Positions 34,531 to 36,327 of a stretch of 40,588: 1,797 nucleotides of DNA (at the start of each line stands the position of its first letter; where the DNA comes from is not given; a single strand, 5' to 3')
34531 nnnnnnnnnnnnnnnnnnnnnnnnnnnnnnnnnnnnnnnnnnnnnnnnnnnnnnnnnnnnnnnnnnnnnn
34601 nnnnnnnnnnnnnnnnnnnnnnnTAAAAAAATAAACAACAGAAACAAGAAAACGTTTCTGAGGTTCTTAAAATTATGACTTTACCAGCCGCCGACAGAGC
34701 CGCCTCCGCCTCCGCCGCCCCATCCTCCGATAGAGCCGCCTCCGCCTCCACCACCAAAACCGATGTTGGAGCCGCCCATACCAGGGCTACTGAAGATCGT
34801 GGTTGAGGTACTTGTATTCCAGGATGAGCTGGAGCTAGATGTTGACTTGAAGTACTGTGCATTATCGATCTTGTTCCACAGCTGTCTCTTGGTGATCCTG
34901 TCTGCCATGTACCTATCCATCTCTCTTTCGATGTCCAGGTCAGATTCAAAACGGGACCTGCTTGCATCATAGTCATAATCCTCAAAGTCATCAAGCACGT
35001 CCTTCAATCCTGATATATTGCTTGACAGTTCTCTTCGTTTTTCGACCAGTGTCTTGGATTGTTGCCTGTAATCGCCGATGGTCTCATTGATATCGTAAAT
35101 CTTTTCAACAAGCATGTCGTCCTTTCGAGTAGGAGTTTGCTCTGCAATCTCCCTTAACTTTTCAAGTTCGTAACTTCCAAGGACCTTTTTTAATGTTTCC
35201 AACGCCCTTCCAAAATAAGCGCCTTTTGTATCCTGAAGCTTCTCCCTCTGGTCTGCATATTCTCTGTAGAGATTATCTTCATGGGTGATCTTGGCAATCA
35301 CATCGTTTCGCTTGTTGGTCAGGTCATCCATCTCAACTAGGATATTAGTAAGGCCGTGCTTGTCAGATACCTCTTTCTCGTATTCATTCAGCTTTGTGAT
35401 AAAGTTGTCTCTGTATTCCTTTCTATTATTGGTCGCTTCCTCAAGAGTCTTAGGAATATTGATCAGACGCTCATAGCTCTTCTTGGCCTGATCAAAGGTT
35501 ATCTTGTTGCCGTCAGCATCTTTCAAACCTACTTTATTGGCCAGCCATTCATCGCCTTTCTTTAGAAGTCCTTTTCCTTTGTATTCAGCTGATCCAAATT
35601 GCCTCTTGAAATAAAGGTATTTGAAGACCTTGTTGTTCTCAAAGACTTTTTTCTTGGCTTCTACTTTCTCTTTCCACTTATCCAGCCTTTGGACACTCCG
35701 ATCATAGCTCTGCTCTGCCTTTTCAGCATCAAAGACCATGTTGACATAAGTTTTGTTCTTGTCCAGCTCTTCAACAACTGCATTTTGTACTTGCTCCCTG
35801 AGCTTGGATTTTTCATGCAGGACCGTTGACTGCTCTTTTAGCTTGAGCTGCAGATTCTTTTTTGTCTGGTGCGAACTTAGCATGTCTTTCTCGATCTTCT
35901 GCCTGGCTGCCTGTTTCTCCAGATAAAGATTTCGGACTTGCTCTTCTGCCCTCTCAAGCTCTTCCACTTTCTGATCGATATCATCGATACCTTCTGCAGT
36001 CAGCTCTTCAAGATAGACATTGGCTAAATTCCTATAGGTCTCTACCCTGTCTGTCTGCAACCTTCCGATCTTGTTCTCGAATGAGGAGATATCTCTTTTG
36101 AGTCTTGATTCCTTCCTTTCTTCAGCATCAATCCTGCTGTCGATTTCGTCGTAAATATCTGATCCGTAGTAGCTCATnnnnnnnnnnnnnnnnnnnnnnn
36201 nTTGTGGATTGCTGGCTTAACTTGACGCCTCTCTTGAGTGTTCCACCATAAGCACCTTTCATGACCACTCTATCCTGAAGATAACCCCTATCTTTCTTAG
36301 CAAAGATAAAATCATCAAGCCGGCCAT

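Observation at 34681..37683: Three-gene operon: membrane-anchored helical protein, small protein, and 500-aa coiled-coil protein with a poly-Gly/Trp tail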

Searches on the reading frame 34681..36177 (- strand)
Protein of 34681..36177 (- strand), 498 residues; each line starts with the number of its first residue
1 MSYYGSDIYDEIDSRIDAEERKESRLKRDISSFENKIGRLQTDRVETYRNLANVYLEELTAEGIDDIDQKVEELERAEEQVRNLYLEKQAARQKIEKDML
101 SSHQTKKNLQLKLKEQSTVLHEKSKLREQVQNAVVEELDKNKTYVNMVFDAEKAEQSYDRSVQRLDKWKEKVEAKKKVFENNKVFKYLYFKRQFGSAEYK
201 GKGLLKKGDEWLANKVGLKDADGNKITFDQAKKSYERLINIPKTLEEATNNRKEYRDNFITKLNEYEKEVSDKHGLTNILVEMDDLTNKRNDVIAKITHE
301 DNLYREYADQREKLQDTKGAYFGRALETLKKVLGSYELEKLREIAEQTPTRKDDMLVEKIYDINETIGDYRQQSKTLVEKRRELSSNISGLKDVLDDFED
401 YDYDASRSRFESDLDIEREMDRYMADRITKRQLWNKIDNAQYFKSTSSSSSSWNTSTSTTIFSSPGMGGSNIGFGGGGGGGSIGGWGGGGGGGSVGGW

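Call 5: search_protein_families(library=pfam, proteins=[window:34681-36177:-], max_evalue=0.1)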
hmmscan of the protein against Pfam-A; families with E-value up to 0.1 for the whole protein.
window:34681-36177:- (498 aa): 0 families

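Call 6: search_protein_families(library=ncbifam, proteins=[window:34681-36177:-], max_evalue=0.1)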
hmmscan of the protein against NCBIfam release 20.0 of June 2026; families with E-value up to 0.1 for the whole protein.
window:34681-36177:- (498 aa): 0 families

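Call 7: search_protein_families(library=padloc, proteins=[window:34681-36177:-], max_evalue=0.1)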
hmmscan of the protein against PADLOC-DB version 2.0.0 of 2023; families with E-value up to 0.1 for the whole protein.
window:34681-36177:- (498 aa): 0 families

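Call 8: search_protein_families(library=phrogs, proteins=[window:34681-36177:-], max_evalue=0.1)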
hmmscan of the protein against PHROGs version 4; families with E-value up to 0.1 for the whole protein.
window:34681-36177:- (498 aa): 2 families
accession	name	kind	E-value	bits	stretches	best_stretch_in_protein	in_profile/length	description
phrog_9685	-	unknown function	0.0015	19.5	1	332-362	20-50/73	-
phrog_402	-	unknown function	0.07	14.1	0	341-361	30-50/58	-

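Call 9: search_solved_structures(query=window:34681-36177:-, max_evalue=1)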
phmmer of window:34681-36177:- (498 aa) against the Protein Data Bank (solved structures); distinct sequences matched with E-value up to 1: 4.
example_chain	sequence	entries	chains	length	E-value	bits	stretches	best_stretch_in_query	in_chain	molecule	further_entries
7cli_A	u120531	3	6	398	0.021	17.2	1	460-496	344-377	Nuclear factor NF-kappa-B p52 subunit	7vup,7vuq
6jzb_A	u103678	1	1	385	0.29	13.4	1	454-491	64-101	Chaperone protein DnaJ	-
7jvx_A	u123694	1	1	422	0.69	12.2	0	440-493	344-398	Phosphatidylinositol 3,4,5-trisphosphate 3-phosphatase and dual-specificity protein phosph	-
2iy4_A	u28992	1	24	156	0.71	12.1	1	300-383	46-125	NON-HEME IRON-CONTAINING FERRITIN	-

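Call 10: find_homologous_proteins(query=window:34681-36177:-, max_evalue=0.001)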
Query window:34681-36177:- (498 aa): 1 proteins with E <= 0.001 among 8000 candidates.
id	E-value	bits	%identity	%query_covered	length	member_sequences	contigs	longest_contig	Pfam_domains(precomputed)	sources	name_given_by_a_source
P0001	0.0e+0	1083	100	100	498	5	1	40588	-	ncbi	-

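Call 12: find_related_loci(query=window:34681-36177:-, collection=genome_contigs, flank=10000)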
Query window:34681-36177:- (498 aa) in genome_contigs; peptide patterns used: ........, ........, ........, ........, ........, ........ (x = any residue, [..] = any of these).
97 stretches matched a pattern, but none encodes a relative of the query by tblastn (E <= 1e-3).
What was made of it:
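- Tried and rejected: find_related_loci with g3 alone found nothing in genome_contigs (call 12).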

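Call 17: find_encoding_contigs(protein=P0001, flank=10000, max_places=6)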
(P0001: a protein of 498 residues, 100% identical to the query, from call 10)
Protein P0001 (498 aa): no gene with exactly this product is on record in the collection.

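Call 21: search_protein_representatives(protein=window:34843-36177:-)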
Query: 445 residues. Proteins with E-value up to 0.001 (for the whole library): 668; up to 1e-10: 328; up to 1e-30: 73. The best 150 are listed.
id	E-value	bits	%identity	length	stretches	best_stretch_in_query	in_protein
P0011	7.8e-96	338.1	100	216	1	283-445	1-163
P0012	1.5e-52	195.6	32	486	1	1-444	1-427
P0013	9.4e-50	186.4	33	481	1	1-444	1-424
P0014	2.9e-49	184.8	32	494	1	3-430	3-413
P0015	4.4e-46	174.3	31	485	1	5-444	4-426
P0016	3.2e-45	171.5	29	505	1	2-444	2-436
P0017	4.1e-45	171.1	31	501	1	5-444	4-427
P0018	6.8e-45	170.4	28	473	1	1-437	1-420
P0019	1.1e-44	169.7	31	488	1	5-444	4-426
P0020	5.4e-44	167.4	30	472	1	1-444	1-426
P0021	6.6e-44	167.2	29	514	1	4-443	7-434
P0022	7.0e-43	163.8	30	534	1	4-443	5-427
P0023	2.9e-42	161.7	30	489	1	2-442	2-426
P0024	4.5e-42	161.1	30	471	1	1-444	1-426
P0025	5.3e-42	160.9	30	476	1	5-444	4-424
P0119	5.7e-26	108.1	23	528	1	5-444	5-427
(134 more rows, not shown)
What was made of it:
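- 34843..36177 (-): g3 core (aa 1-445), the helical domain of the "C" family. 328 homologues at E<=1e-10, collinear over aa 1-444 (call 21).
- On C family (defined here), for g3: aa 1-444 align to aa 1-427 of the homologues at E down to 1.5e-52 (call 21).
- Checked: The operon is more than chance. g3 has 668 homologues at E<=1e-3 and 328 at E<=1e-10, aligned over the full length (call 21).
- Its nearest homologue is 33% identical (call 21).
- Tried and rejected: The exhaustive HMMER search solved this for g3 (call 21).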

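Call 26: search_solved_structures(query=A1, max_evalue=10)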
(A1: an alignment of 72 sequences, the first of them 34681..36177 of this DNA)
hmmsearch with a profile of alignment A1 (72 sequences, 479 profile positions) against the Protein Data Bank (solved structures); distinct sequences matched with E-value up to 10: 29.
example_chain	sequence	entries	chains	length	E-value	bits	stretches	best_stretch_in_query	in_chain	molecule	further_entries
1zxa_A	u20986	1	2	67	0.0012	21.1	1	66-114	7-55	cGMP-dependent protein kinase 1, alpha isozyme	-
4r4l_A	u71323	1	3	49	0.015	17.4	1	69-114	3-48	cGMP-dependent protein kinase 1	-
4r4m_A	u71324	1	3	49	0.019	17.1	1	69-114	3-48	cGMP-dependent protein kinase 1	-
3cvf_A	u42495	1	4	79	0.078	15.1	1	84-129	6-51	Homer protein homolog 3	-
9m7x_A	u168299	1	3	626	0.081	15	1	251-316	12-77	Gp17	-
5apw_A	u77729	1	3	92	0.083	15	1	229-291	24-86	GENERAL CONTROL PROTEIN GCN4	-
4kht_A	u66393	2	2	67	0.088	14.9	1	12-58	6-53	Gp41 helix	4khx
5aiw_A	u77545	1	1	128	0.11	14.6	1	97-184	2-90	TRAH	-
3g7c_A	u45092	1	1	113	0.12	14.4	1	84-162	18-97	Occludin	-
1wpa_A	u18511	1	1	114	0.13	14.4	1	84-161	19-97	Occludin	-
4r0r_A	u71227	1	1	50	0.15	14.1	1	12-48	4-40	eboIZN21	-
5oi7_A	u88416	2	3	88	0.22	13.6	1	228-307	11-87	Centrosomal protein of 85 kDa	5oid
5wlq_A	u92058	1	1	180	0.23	13.5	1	195-306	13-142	Capsid assembly scaffolding protein,Myosin-7,Microtubule-associated protein RP/EB family m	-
6pf2_A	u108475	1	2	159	0.31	13.1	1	65-122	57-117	Myosin, heavy polypeptide 7, cardiac muscle, beta variant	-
7zr2_A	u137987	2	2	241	0.34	13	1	64-199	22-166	Spike protein S2',Chimeric protein mimic of SARS-CoV-2 Spike HR1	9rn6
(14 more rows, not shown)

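Call 27: search_protein_families(library=pfam, alignment_id=A1, max_evalue=0.01)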
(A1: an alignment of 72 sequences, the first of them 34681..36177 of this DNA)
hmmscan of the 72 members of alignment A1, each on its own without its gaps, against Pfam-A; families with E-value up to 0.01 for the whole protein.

A. member 1, window:34681-36177:- (498 aa): 0 families

B. families by the number of members that match (of 72 scanned): 44 families (the first 25 are shown)
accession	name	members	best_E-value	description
PF10158.14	LOH1CR12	7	5.1e-06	Tumour suppressor protein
PF02403.27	Seryl_tRNA_N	3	0.00018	Seryl-tRNA synthetase N-terminal domain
PF06103.16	DUF948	2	0.00077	Bacterial protein of unknown function (DUF948)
PF05010.19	TACC_C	2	0.0028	Transforming acidic coiled-coil-containing protein (TACC), C-terminal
PF05531.17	NPV_P10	2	0.0044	Nucleopolyhedrovirus P10 protein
PF12329.13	TMF_DNA_bd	1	0.00012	TATA element modulatory factor 1 DNA binding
PF16888.10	YwqH-like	1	0.00019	YwqH-like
PF12325.13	TMF_TATA_bd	1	0.00043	TATA element modulatory factor 1 TATA binding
PF24245.1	INO80F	1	0.00059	INO80 complex subunit F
PF05755.17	REF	1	0.00072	Rubber elongation factor protein (REF)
PF25086.1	DUF7803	1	0.00078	Domain of unknown function (DUF7803)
PF04632.18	FUSC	1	0.00094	Fusaric acid resistance protein family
PF14257.11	DUF4349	1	0.001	Domain of unknown function (DUF4349)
PF06005.17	ZapB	1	0.0011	Cell division protein ZapB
PF02601.20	Exonuc_VII_L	1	0.0011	Exonuclease VII, large subunit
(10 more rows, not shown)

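Call 30: find_homologous_proteins(query=A2, max_evalue=0.00001)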
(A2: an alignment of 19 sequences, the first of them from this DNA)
Query A2 (19 sequences) (440 aa, profile of the alignment): 4 proteins with E <= 0.00001 among 8000 candidates.
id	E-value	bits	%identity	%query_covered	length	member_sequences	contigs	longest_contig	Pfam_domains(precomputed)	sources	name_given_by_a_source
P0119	1.2e-134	468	23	99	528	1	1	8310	-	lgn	-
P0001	1.4e-128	448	100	100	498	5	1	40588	-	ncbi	-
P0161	3.8e-106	374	26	91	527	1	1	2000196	-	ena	-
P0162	7.6e-88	313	26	93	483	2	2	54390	-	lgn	-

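Call 31: predict_structure(alignment_id=A1)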
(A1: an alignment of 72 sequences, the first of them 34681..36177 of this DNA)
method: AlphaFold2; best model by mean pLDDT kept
length: 498 residues; sequences in the alignment: 72
mean_pLDDT: 84.2   pTM: 0.71
mean pLDDT of the five models: 84.2, 82.3, 81.4, 81.2, 81.1
residues with pLDDT >= 90: 316; 70-90: 93; 50-70: 40; < 50: 49
segments of 3 or more residues with pLDDT < 50: 450-498
pLDDT, mean of each block of 10 residues (from residue 1): 92 96 93 89 82 68 63 78 83 93 95 93 94 96 97 97 97 95 95 95 94 86 90 95 97 97 97 97 95 94 92 72 63 60 74 87 92 94 94 94 93 97 98 98 79 38 36 34 34 33
secondary structure, 60 per line:
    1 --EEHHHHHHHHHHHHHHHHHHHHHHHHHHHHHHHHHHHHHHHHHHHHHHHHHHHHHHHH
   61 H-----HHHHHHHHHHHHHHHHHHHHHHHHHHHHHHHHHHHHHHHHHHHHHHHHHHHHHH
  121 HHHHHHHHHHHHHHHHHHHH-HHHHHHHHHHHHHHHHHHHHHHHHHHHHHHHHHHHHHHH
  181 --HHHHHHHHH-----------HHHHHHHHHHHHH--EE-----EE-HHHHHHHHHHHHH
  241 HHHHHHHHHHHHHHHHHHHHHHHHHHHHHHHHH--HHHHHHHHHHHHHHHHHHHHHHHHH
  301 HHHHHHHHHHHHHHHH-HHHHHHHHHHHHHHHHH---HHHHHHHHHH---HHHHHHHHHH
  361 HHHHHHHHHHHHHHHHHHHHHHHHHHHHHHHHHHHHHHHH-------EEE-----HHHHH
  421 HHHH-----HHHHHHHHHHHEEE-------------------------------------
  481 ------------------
elements in order: H5-61 H67-140 H142-180 H183-191 H203-215 H228-273 H276-316 H318-334 H338-347 H351-400 E408-410 H416-424 H430-440 E441-443
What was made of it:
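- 34843..36177 (-): AF2 pLDDT is mostly above 90 (call 31).
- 34684..34842 (-): g3 tail (aa 446-498). It is Ser/Thr-rich and then Gly-rich, with two S[IV]GGW units, and ends in Trp-COOH. pLDDT is below 40 here, so the region is predicted disordered (call 31).
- On Intermediate-filament-like or crescentin-like: AF2 shows an intramolecular bundle (call 31).
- Checked: The AF2 model (pLDDT 84, pTM 0.71, call 31) shows about a dozen helices with breaks and a small non-helical insert at aa 183-227, folded back on themselves.
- The AF2 model is confident (call 31) and its tail is disordered. AF2 gives a confident intramolecular bundle, not an extended parallel rod (call 31).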

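Call 33: find_encoding_contigs(protein=P0161, flank=8000, max_places=3)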
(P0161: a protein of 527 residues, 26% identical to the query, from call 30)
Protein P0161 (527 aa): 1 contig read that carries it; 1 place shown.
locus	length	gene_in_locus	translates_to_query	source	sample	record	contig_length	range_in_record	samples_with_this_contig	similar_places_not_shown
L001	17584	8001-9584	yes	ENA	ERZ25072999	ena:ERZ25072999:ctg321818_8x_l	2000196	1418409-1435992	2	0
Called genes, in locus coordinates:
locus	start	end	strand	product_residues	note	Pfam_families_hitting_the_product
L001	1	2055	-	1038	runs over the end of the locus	PF13360:PQQ_2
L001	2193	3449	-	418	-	-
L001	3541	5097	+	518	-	PF14269:Arylsulfotran_2 (faint), PF05935:Arylsulfotrans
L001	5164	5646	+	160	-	-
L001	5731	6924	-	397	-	-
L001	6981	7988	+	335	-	PF19911:DUF6384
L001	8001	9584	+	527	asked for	-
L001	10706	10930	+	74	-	-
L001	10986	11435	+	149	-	PF08327:AHSA1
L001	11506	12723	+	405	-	-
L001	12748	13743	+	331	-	PF08240:ADH_N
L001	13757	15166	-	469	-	PF02470:MlaD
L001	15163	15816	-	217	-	PF04403:PqiA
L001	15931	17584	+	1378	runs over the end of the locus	PF01979:Amidohydro_1, PF07969:Amidohydro_3, PF01979:Amidohydro_1, PF07969:Amidohydro_3, PF01979:Amidohydro_1, PF07969:Amidohydro_3 (weak)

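Call 34: find_encoding_contigs(protein=P0162, flank=8000, max_places=3)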
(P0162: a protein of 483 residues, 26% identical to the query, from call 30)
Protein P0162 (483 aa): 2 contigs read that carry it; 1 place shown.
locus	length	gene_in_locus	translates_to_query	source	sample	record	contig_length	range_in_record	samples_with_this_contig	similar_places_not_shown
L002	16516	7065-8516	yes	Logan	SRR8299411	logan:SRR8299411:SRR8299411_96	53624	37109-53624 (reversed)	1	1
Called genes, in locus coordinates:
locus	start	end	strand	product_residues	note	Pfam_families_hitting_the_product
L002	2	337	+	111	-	?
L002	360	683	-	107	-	PF11969:DcpS_C, PF01230:HIT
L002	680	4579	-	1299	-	PF01580:FtsK_SpoIIIE, PF01637:ATPase_2 (faint), PF13191:AAA_16 (weak), PF20703:nSTAND1 (weak), PF13401:AAA_22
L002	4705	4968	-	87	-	-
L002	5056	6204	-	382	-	-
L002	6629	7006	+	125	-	PF19911:DUF6384 (weak)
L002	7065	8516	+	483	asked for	-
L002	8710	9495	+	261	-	PF00015:MCPsignal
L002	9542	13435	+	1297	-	PF07714:PK_Tyr_Ser-Thr, PF00069:Pkinase, PF07719:TPR_2 (faint), PF13428:TPR_14 (faint), PF00515:TPR_1 (faint)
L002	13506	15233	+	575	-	PF02776:TPP_enzyme_N, PF00205:TPP_enzyme_M, PF02775:TPP_enzyme_C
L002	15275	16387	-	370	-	PF00072:Response_reg, PF01339:CheB_methylest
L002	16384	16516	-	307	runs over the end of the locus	PF08668:HDOD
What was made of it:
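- In L002 the cassette is near a STAND/FtsK-like ATPase (call 34). L002 shows that a B without the C-terminal domain is tolerated (call 34).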

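Call 35: find_encoding_contigs(protein=P0119, flank=8000, max_places=3)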
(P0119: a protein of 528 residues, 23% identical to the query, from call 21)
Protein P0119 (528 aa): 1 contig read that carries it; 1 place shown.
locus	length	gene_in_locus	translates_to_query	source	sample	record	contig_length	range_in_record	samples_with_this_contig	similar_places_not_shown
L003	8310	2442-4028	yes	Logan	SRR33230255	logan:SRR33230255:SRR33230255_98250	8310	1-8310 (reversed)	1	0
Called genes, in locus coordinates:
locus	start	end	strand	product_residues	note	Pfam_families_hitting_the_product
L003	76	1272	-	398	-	-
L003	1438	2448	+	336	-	PF19911:DUF6384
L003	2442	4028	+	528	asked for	-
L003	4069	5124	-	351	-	PF07885:Ion_trans_2, PF02254:TrkA_N, PF02080:TrkA_C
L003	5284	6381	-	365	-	PF08534:Redoxin, PF00255:GSHPx (weak), PF00578:AhpC-TSA, PF00085:Thioredoxin (faint), PF13098:Thioredoxin_2 (weak), PF13905:Thioredoxin_8 (weak)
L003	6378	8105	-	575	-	PF07992:Pyr_redox_2 (faint), PF00890:FAD_binding_2, PF02910:Succ_DH_flav_C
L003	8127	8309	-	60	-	?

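Call 38: search_protein_families(library=pfam, proteins=[L001:5731-6924:-, L001:6981-7988:+, L002:6629-7006:+, L003:1438-2448:+, L002:4705-4968:-, L001:5164-5646:+, L001:2193-3449:-], max_evalue=0.1)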
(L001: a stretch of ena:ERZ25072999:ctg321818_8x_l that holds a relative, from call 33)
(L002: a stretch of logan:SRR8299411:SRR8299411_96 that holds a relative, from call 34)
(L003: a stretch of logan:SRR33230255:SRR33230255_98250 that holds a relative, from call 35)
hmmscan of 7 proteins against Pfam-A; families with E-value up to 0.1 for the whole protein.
L001:5731-6924:- (397 aa): 3 families
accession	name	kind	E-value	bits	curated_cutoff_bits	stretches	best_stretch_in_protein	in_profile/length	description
PF01814.28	Hemerythrin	-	0.009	16.9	25.3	1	133-237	29-126/127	Hemerythrin HHE cation binding domain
PF00905.27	Transpeptidase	-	0.033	13.8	22.1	1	303-392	131-217/299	Penicillin binding protein transpeptidase domain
PF18095.7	PAS_12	-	0.064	13.2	22.6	0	57-141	11-96/153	UPF0242 C-terminal PAS-like domain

L001:6981-7988:+ (335 aa): 1 family
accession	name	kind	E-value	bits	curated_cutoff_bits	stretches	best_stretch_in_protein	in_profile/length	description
PF19911.4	DUF6384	-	2e-46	159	25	1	24-319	5-301/308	Family of unknown function (DUF6384)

L002:6629-7006:+ (125 aa): 2 families
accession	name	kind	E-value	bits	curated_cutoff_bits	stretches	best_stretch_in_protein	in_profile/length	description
PF19911.4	DUF6384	-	4.8e-07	29.7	25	1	20-121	8-109/308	Family of unknown function (DUF6384)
PF14943.11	MRP-S26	-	0.029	14.7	27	1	29-87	100-158/168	Mitochondrial ribosome subunit S26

L003:1438-2448:+ (336 aa): 1 family
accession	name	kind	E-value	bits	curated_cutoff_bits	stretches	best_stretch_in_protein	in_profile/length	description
PF19911.4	DUF6384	-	2.2e-58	198.3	25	1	14-323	7-302/308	Family of unknown function (DUF6384)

L002:4705-4968:- (87 aa): 1 family
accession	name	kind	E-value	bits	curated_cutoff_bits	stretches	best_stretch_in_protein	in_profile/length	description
PF21346.3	PcRGLX_3rd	-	0.021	14.6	23.8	1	9-80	287-355/411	PcRGLX-like protein C-terminal alpha/alpha toroid domain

L001:5164-5646:+ (160 aa): 0 families

L001:2193-3449:- (418 aa): 0 families
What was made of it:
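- Closest known: Pfam DUF6384. Same: Orthologous neighbours of g3 homologues score 159-198 bits (call 38).
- L002 keeps only the N-terminal region plus the TM helix of B (125 aa), still next to A and C (calls 34, 38).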

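Call 45: find_related_loci(query=A3, collection=genome_contigs, flank=7000)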
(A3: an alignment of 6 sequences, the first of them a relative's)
Query A3 (514 aa) in genome_contigs; peptide patterns used: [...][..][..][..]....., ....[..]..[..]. (x = any residue, [..] = any of these).
95 stretches matched a pattern; 8 encode a relative of the query (tblastn E <= 1e-3); 8 distinct loci.
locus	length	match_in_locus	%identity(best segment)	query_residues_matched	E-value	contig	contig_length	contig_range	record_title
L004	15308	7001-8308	38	1-439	3e-90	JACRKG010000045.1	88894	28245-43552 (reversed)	MAG: Candidatus Woesearchaeota archaeon isolate NC_groundwater_1849_Pr3_B-0.1um_32_19 SR-2_scaffold_141_3939117, whole g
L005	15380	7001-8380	39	6-467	4e-88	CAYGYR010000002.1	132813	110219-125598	MAG TPA_asm: uncultured Methanosarcinales archaeon isolate ERP119294_co1_430 genome assembly, contig: NODE_131_length_13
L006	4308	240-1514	37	8-437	3e-76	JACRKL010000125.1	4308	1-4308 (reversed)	MAG: Candidatus Woesearchaeota archaeon isolate NC_groundwater_1854_Pr3_B-0.1um_45_49 SR-2_scaffold_141_3990938, whole g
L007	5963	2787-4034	36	8-434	3e-73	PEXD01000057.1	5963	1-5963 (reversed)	MAG: Candidatus Woesearchaeota archaeon CG07_land_8_20_14_0_80_44_23 CG07_land_8_20_14_0.80_scaffold_11747_c, whole geno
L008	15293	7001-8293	34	8-436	1e-69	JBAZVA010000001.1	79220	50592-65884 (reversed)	MAG: Candidatus Woesearchaeota archaeon isolate SO_2017_GW1_241 NODE_1898_length_79220_cov_1.106862_OW334_2017, whole ge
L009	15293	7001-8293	33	8-445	1e-65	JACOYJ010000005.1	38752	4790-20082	MAG: Candidatus Pacearchaeota archaeon isolate NC_groundwater_176_Ag_S-0.1um_34_9 S4_GD2017_2_S1_scaffold_1561, whole ge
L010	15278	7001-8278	30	6-436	4e-56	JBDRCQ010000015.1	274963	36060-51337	MAG: archaeon isolate MEGAHIT-group-1.191 k141_523493, whole genome shotgun sequence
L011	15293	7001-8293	36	8-445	6e-79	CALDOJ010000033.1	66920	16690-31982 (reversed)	MAG TPA_asm: Candidatus Woesearchaeota archaeon isolate ERR2206790_bin.73_CONCOCT_v1.1_MAG genome assembly, contig: ERZ8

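Call 49: search_protein_families(library=ncbifam, proteins=[L001:5731-6924:-, L005:4250-5434:-, L005:5545-6990:+, L005:6995-8512:+, L001:6981-7988:+], max_evalue=0.1)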
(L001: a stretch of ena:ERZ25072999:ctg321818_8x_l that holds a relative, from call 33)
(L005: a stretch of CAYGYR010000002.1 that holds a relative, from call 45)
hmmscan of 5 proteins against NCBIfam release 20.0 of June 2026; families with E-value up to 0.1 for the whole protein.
L001:5731-6924:- (397 aa): 0 families

L005:4250-5434:- (394 aa): 1 family
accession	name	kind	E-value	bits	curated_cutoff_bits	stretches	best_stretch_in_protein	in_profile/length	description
TIGR02573.1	LcrG_PcrG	equivalog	0.0016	18.4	90.8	1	213-255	7-49/90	LcrG family type III secretion system chaperone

L005:5545-6990:+ (481 aa): 0 families

L005:6995-8512:+ (505 aa): 4 families
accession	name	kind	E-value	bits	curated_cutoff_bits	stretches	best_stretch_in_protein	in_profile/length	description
TIGR02169.1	SMC_prok_A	equivalog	0.00019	19.3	729.4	2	9-172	290-453/1165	chromosome segregation protein SMC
TIGR02168.1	SMC_prok_B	equivalog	0.00041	18.2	567.35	1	226-384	347-506/1181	chromosome segregation protein SMC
NF045487.1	ASRP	equivalog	0.00072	18.3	300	1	229-387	124-280/593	archaea-specific SMC-related protein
NF002572.0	PRK02224.1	equivalog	0.0049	15.2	1087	1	230-379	475-623/888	DNA double-strand break repair ATPase Rad50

L001:6981-7988:+ (335 aa): 0 families
